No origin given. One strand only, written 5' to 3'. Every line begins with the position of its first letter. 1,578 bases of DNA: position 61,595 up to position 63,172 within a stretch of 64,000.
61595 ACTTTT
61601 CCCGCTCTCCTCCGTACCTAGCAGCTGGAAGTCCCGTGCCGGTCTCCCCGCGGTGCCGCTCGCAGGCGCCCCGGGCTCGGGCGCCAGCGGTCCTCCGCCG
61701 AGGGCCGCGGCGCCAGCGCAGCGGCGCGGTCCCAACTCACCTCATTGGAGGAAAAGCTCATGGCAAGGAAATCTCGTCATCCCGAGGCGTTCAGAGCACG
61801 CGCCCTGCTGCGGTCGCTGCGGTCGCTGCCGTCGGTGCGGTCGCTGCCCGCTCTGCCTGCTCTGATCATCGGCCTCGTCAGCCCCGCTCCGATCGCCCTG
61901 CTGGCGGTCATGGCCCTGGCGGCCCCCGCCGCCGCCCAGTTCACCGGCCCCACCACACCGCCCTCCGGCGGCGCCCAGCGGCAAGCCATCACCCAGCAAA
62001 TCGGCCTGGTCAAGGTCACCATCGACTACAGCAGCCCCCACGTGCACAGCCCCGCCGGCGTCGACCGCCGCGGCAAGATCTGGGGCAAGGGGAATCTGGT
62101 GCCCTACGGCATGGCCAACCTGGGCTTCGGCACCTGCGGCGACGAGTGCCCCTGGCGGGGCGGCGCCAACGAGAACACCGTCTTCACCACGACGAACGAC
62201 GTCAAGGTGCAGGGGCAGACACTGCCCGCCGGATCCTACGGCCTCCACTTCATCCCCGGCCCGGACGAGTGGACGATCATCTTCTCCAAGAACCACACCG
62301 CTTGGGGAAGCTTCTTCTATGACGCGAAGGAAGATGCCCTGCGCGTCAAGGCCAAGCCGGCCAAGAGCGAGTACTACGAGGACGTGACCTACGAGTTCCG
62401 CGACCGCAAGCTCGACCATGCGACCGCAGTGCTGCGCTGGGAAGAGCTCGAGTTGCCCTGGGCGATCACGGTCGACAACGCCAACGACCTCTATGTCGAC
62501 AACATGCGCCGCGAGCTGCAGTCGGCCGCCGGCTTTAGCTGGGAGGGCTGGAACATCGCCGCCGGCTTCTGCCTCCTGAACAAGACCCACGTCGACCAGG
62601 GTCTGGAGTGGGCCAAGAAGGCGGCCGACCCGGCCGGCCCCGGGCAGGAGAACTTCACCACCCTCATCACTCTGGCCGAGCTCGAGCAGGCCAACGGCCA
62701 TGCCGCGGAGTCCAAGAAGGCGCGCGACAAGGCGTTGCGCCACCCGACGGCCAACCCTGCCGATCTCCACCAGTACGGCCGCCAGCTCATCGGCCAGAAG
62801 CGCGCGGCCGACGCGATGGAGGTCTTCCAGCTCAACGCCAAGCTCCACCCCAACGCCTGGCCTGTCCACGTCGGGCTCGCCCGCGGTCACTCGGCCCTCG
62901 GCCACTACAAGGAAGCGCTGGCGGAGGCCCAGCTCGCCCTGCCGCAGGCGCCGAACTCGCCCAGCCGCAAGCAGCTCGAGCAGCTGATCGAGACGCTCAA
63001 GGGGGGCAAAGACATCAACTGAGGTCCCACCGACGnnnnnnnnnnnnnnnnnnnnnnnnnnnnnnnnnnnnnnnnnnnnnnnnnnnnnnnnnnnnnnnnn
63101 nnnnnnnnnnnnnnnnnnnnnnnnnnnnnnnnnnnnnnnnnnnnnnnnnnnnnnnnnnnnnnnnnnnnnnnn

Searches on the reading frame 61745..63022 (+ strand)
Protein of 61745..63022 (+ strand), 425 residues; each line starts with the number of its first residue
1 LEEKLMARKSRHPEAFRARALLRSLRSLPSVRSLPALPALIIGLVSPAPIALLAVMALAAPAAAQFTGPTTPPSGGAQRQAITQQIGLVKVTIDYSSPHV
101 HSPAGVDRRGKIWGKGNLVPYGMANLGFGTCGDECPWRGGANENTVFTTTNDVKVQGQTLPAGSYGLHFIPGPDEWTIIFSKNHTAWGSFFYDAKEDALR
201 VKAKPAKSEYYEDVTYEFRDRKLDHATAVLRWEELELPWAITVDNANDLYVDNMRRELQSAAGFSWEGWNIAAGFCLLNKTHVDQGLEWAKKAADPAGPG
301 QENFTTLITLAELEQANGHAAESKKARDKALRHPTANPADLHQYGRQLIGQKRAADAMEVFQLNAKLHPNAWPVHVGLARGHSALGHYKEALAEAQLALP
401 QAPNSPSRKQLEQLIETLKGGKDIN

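Call 68: search_protein_families(library=pfam, proteins=[window:61745-63022:+], max_evalue=0.0001)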
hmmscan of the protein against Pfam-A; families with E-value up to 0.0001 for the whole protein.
window:61745-63022:+ (425 aa): 2 families
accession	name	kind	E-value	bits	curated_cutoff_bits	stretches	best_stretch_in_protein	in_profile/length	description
PF11138.13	DUF2911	-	8.7e-38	129.9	27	1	79-238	3-142/145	Protein of unknown function (DUF2911)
PF14559.12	TPR_19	-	3.1e-05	24.7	25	1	348-411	1-64/68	Tetratricopeptide repeat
